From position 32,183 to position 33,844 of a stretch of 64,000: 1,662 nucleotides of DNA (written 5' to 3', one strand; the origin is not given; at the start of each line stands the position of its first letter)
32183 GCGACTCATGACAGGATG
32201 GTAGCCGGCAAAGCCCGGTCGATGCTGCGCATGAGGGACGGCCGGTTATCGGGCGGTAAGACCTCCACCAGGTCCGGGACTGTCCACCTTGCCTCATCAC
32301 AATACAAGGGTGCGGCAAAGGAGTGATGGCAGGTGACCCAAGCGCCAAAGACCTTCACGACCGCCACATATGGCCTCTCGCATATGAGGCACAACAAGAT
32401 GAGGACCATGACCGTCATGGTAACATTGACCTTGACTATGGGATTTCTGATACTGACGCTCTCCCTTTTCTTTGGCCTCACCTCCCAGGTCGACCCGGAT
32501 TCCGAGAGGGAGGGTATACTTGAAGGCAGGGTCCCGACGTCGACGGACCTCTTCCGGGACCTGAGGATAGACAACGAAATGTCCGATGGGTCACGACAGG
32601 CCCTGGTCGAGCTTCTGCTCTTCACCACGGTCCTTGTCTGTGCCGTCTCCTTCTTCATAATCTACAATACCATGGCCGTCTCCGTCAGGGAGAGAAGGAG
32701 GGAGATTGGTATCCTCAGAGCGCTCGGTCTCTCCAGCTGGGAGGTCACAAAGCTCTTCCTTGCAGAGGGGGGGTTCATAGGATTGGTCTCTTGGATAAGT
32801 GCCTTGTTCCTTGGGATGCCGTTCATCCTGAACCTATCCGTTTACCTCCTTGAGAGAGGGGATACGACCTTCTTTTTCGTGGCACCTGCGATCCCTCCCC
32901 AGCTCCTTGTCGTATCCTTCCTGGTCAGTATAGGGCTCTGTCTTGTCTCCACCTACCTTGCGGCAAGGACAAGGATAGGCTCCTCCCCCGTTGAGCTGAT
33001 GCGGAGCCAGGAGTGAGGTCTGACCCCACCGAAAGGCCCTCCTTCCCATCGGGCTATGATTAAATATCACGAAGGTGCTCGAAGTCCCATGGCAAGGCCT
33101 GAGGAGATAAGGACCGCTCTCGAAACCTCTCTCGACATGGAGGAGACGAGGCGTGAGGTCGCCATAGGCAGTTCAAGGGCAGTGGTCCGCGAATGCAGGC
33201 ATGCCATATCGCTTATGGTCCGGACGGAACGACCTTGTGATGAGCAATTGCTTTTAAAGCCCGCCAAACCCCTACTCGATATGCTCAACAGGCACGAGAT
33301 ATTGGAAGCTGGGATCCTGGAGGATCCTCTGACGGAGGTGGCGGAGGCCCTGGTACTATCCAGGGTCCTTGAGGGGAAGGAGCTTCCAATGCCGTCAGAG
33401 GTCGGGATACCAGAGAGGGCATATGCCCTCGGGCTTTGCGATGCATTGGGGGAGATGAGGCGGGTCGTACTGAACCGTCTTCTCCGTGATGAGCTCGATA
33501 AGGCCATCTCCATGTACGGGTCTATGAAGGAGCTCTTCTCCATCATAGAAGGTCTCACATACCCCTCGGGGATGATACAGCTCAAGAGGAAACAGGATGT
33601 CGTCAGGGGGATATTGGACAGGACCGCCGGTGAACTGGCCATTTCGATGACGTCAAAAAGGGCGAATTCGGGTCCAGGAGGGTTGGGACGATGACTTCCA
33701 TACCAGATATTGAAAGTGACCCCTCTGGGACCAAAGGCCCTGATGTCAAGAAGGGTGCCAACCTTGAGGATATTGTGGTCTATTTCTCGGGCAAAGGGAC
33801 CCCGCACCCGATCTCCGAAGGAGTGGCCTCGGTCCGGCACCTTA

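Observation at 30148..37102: KaiC-like ATPase heads a tightly coupled operon with a MacB/FtsX-type ABC transporter, then translin-like, SepRS and RecJ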

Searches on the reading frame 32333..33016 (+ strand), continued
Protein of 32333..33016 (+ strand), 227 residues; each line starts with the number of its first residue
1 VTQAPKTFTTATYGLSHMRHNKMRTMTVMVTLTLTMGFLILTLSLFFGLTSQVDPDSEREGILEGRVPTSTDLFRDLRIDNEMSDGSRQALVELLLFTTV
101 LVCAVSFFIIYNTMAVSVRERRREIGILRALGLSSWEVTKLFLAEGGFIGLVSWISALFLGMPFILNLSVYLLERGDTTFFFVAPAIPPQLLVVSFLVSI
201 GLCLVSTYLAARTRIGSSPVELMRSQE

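Call 60: predict_structure(alignment_id=A4)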
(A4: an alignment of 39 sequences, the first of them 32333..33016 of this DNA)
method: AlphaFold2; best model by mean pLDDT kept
length: 227 residues; sequences in the alignment: 39
mean_pLDDT: 73.9   pTM: 0.65
mean pLDDT of the five models: 73.9, 73.5, 73.1, 65.5, 65.3
residues with pLDDT >= 90: 26; 70-90: 125; 50-70: 42; < 50: 34
segments of 3 or more residues with pLDDT < 50: 53-81
pLDDT, mean of each block of 10 residues (from residue 1): 52 60 80 87 80 47 44 44 66 87 90 87 84 86 89 90 77 60 68 89 91 76 63
secondary structure, 60 per line:
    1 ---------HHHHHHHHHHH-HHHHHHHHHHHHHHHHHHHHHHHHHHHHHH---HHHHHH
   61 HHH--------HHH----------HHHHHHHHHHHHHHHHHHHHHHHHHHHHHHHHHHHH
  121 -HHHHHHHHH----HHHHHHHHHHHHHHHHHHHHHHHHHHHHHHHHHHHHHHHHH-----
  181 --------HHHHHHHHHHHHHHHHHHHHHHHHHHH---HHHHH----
elements in order: H10-20 H22-51 H55-63 H85-120 H122-130 H135-175 H189-215 H219-223
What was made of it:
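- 32333..33016 (+): FtsX2: 227-aa four-TM FtsX-domain permease with a 45-aa acidic, disordered TM1-TM2 loop. The AF2 model has pLDDT 73.9; residues 53-81 are below 50 and there are no strands (call 60).
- On Type VII ABC transporters (MacB/FtsX/LolCDE superfamily): Residues 53-81 of FtsX2 have pLDDT below 50 and no beta strands (call 60).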

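Call 62: fold_search(model_id=the predicted structure, library=pdb)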
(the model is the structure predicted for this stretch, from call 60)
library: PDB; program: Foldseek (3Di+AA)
matches with E <= 10: 357; with E <= 0.001: 26
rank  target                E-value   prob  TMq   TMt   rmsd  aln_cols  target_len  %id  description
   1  8tzj_C                8.3e-06  1.00  0.68  0.75   5.6       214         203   15  Cryo-EM structure of Vibrio cholerae FtsE/FtsX complex (released 2023-12-20)
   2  9rld_C                2.9e-05  1.00  0.49  0.29   6.5       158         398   25  LolCDE complex with Lpp lipoprotein (released 2026-01-21)
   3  9gvk_C                5.6e-05  1.00  0.48  0.29   9.0       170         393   22  Cryo-EM structure of endogenous ATP-bound LolCDE with LolD-E171Q mutations in nanodiscs (released 2025-01-08)
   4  9rlc_E                8.2e-05  1.00  0.51  0.30   6.1       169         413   20  LolCDE complex with Lpp lipoprotein (released 2026-01-21)
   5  9o9x_C                9.0e-05  1.00  0.50  0.28   4.2       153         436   23  ytrEF nucleotide-free conformation (released 2025-10-15)
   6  9rld_E                9.5e-05  1.00  0.51  0.29   6.1       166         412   19  LolCDE complex with Lpp lipoprotein (released 2026-01-21)
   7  9rli_E                9.9e-05  1.00  0.51  0.30   6.2       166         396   19  LolCDEdelta(235-252) complex with Pal lipoprotein (released 2026-01-21)
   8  8tzk_C                1.5e-04  1.00  0.60  0.46  14.0       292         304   13  Cryo-EM structure of Vibrio cholerae FtsE/FtsX/EnvC complex, shortened (released 2023-12-20)
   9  5lj7_A                1.7e-04  1.00  0.44  0.19  11.0       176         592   20  Structure of Aggregatibacter actinomycetemcomitans MacB bound to ATP (P21) (released 2017-11-15)
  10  7mdy_A                2.8e-04  1.00  0.51  0.31   3.5       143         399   24  LolCDE nucleotide-bound (released 2021-08-11)
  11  7arh_C                2.8e-04  1.00  0.45  0.28   3.9       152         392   23  LolCDE in complex with lipoprotein (released 2021-04-07)
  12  7mdx_A                3.0e-04  1.00  0.47  0.28   6.5       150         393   24  LolCDE nucleotide-free (released 2021-08-11)
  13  7mdx_B                3.3e-04  1.00  0.48  0.28   3.4       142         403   21  LolCDE nucleotide-free (released 2021-08-11)
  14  5lil_A                3.6e-04  1.00  0.44  0.18  11.1       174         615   20  Structure of Aggregatibacter actinomycetemcomitans MacB bound to ATPyS (P21) (released 2017-11-15)
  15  5lj6                  4.0e-04  1.00  0.43  0.18  11.0       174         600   20  Structure of Aggregatibacter actinomycetemcomitans MacB bound to ATPyS (P6522) (released 2017-11-15)
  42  7tch_A                6.3e-03  1.00  0.57  0.23   5.1       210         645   14  BceAB E169Q variant ATP-bound conformation (released 2022-04-06)
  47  8g4c_A                3.9e-02  1.00  0.59  0.24   5.4       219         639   14  BceABS ATPgS high res TM (released 2023-06-21)
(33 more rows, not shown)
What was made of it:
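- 32333..33016 (+): The best Foldseek PDB hits are FtsX 8tzj_C, LolC/E, YtrF, MacB, HrtB and BceB, all at probability 1.00 (call 62).
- On Type VII ABC transporters (MacB/FtsX/LolCDE superfamily): Probability is 1.00, and TMq is 0.68 to 8tzj_C (call 62).
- Closest known: LolCDE. Same: LolC and LolE are among the top structural matches of FtsX2 (call 62).
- Closest known: FtsEX. Same: V. cholerae FtsX is the best structural match (8tzj_C, TMq 0.68, call 62).
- Closest known: BceAB-BceS. Same: BceB appears among the fold matches (7tch, 8g4c, call 62).
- LolCDE, the closest characterised heterodimeric relative, extracts lipid-anchored proteins from the membrane (fold matches, call 62).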

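Call 67: find_encoding_contigs(protein=P0172, flank=5000, max_places=1)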
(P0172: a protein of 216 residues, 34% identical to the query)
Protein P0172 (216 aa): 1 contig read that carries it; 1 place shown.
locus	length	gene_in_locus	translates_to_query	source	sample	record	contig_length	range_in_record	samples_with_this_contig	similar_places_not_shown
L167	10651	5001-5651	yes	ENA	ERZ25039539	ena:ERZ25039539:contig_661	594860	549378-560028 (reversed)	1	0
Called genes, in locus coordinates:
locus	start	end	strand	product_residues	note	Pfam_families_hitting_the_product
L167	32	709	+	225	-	PF00535:Glycos_transf_2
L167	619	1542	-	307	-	-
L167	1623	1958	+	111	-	-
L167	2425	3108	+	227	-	PF00174:Oxidored_molyb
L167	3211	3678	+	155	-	-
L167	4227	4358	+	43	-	-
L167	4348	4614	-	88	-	-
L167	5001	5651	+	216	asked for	PF02687:FtsX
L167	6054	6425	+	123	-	PF13472:Lipase_GDSL_2 (weak)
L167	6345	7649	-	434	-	PF00106:adh_short (weak), PF01370:Epimerase (weak), PF00106:adh_short (weak), PF13561:adh_short_C2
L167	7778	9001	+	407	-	PF01070:FMN_dh, PF00478:IMPDH (faint)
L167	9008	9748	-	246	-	PF00085:Thioredoxin, PF13098:Thioredoxin_2, PF03625:DUF302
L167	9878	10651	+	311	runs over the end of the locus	-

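Call 68: find_encoding_contigs(protein=P0145, flank=5000, max_places=1)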
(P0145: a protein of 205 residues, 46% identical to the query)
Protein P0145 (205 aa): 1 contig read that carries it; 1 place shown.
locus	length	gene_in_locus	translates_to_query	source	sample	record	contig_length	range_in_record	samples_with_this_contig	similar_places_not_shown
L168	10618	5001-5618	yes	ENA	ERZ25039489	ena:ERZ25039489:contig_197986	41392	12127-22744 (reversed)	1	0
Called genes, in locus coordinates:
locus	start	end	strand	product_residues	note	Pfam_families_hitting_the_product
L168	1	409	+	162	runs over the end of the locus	PF08482:HrpB_C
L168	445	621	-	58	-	-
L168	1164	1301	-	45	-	-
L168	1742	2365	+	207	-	PF00056:Ldh_1_N, PF02866:Ldh_1_C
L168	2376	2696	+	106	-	PF02866:Ldh_1_C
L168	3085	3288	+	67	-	PF00313:CSD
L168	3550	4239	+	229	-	PF00005:ABC_tran, PF02463:SMC_N (faint), PF13401:AAA_22 (weak), PF13304:AAA_21 (faint)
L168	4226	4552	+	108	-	PF12704:MacB_PCD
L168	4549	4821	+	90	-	-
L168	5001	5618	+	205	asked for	PF02687:FtsX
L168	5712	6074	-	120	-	PF00076:RRM_1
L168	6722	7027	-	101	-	-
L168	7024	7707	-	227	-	-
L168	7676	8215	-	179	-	-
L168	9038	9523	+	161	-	PF00132:Hexapep (faint), PF25087:GMPPB_C (faint)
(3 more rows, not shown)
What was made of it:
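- Two short outliers turned out to be fragments of frameshifted ordinary genes (calls 67, 68).
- Tried and rejected: Short FtsX proteins outside the family (P0145, P0172) are fragments of frameshifted ordinary MacB-type genes (calls 67, 68).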

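Call 77: search_protein_representatives(alignment_id=A4)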
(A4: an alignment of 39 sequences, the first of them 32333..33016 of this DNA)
Query: 39 sequences, 227 profile positions. Proteins with E-value up to 0.001 (for the whole library): 145787; up to 1e-10: 42390; up to 1e-30: 707. The best 150 are listed.
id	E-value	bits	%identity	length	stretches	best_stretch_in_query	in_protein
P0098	8.0e-86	303.3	-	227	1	4-226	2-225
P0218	2.1e-84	298.6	-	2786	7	14-225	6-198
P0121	7.3e-83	293.6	-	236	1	5-226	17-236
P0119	1.3e-79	283.0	-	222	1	3-225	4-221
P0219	1.9e-71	256.3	-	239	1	5-225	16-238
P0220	1.2e-60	220.9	-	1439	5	96-226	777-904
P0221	2.4e-60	219.9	-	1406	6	93-226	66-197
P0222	1.2e-59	217.6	-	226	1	6-225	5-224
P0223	6.7e-58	211.9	-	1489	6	102-226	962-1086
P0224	3.8e-57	209.5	-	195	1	32-225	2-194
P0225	3.6e-56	206.3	-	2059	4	96-226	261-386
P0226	1.8e-54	200.7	-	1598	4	96-226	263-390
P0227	1.1e-52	194.9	-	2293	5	96-226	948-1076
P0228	6.2e-52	192.4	-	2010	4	12-226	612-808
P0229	5.4e-50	186.1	-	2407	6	95-225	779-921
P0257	5.4e-40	153.4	-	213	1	4-226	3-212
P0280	2.4e-38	148.0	-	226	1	4-226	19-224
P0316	6.2e-37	143.3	-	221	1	3-224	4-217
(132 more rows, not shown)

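Call 78: search_protein_families(library=pfam, proteins=[P0218, P0257, P0280, P0316, P0222, P0219], max_evalue=0.001)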
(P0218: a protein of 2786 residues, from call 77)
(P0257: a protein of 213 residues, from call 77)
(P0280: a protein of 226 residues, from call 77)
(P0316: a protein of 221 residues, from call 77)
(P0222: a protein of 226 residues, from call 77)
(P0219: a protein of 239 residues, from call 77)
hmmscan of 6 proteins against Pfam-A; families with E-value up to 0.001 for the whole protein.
P0218 (2786 aa): 3 families
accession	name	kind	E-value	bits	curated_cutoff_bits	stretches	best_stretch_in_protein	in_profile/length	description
PF02687.27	FtsX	-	6.4e-95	313.9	25.5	6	76-193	2-120/120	FtsX-like permease C-terminal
PF00211.25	Guanylate_cyc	-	2.4e-20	73.3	21.9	1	2602-2770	8-166/183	Adenylate and Guanylate cyclase catalytic domain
PF12704.14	MacB_PCD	-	1.6e-06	29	27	1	1011-1228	2-206/207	MacB-like periplasmic core domain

P0257 (213 aa): 3 families
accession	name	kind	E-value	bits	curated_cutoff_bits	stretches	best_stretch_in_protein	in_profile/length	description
PF02687.27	FtsX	-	1.4e-19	70.7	25.5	1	82-206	2-120/120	FtsX-like permease C-terminal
PF12704.14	MacB_PCD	-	3.4e-05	24.6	27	1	26-58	1-33/207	MacB-like periplasmic core domain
PF13273.12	DUF4064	-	0.00028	21.5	32.1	1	32-106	18-86/102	Protein of unknown function (DUF4064)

P0280 (226 aa): 1 family
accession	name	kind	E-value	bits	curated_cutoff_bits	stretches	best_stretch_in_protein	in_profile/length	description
PF02687.27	FtsX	-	3.6e-12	46.8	25.5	1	97-218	2-120/120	FtsX-like permease C-terminal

P0316 (221 aa): 1 family
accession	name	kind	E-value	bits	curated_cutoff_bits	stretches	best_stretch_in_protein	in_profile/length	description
PF02687.27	FtsX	-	8.7e-14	52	25.5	1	91-212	2-119/120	FtsX-like permease C-terminal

P0222 (226 aa): 1 family
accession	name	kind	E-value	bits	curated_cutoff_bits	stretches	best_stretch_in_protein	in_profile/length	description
PF02687.27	FtsX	-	1.5e-19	70.7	25.5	1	97-219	2-120/120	FtsX-like permease C-terminal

P0219 (239 aa): 1 family
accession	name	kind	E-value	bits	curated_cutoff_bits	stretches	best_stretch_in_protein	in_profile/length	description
PF02687.27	FtsX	-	3e-22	79.4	25.5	1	111-233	2-120/120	FtsX-like permease C-terminal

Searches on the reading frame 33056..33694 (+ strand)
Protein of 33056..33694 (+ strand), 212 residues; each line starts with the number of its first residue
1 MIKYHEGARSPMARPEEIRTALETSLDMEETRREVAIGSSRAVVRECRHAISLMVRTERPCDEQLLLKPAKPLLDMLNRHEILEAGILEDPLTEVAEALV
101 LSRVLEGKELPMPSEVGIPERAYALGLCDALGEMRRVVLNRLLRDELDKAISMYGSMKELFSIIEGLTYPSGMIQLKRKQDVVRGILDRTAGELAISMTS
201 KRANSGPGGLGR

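Call 3: search_protein_families(library=pfam, proteins=[window:33056-33694:+], max_evalue=0.01)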
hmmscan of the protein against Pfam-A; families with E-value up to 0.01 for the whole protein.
window:33056-33694:+ (212 aa): 1 family
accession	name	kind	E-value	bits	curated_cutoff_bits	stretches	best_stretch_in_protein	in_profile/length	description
PF01997.21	Translin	-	4e-07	30.6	25.9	1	112-185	115-189/205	Translin family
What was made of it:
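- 33089..33694 (+): Translin-like / TRAX homolog (start revised from 33056). PF01997 scores 30.6 bits (call 3).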

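Call 4: search_protein_families(library=ncbifam, proteins=[window:33056-33694:+], max_evalue=0.01)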
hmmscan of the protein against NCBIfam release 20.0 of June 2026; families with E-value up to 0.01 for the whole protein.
window:33056-33694:+ (212 aa): 6 families
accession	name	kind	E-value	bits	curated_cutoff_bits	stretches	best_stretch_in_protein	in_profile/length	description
NF011161.0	PRK14562.1-6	equivalog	3.1e-33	114.8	228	1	19-197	18-200/218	haloacid dehalogenase superfamily protein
NF011160.0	PRK14562.1-5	equivalog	2.5e-27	95.7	291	1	16-201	5-195/213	haloacid dehalogenase superfamily protein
NF011156.0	PRK14562.1-1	equivalog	3.5e-22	79.4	308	1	26-195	20-193/200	haloacid dehalogenase superfamily protein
NF011158.0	PRK14562.1-3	equivalog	4.5e-22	78.8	359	1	16-202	3-198/210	haloacid dehalogenase superfamily protein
NF011159.0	PRK14562.1-4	equivalog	4.7e-20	72.1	269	1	27-195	13-181/198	haloacid dehalogenase superfamily protein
NF011157.0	PRK14562.1-2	equivalog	3.2e-09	36.8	238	1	22-189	8-175/191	haloacid dehalogenase superfamily protein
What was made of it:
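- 33089..33694 (+): The PRK14562 family scores 114.8 bits (call 4).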
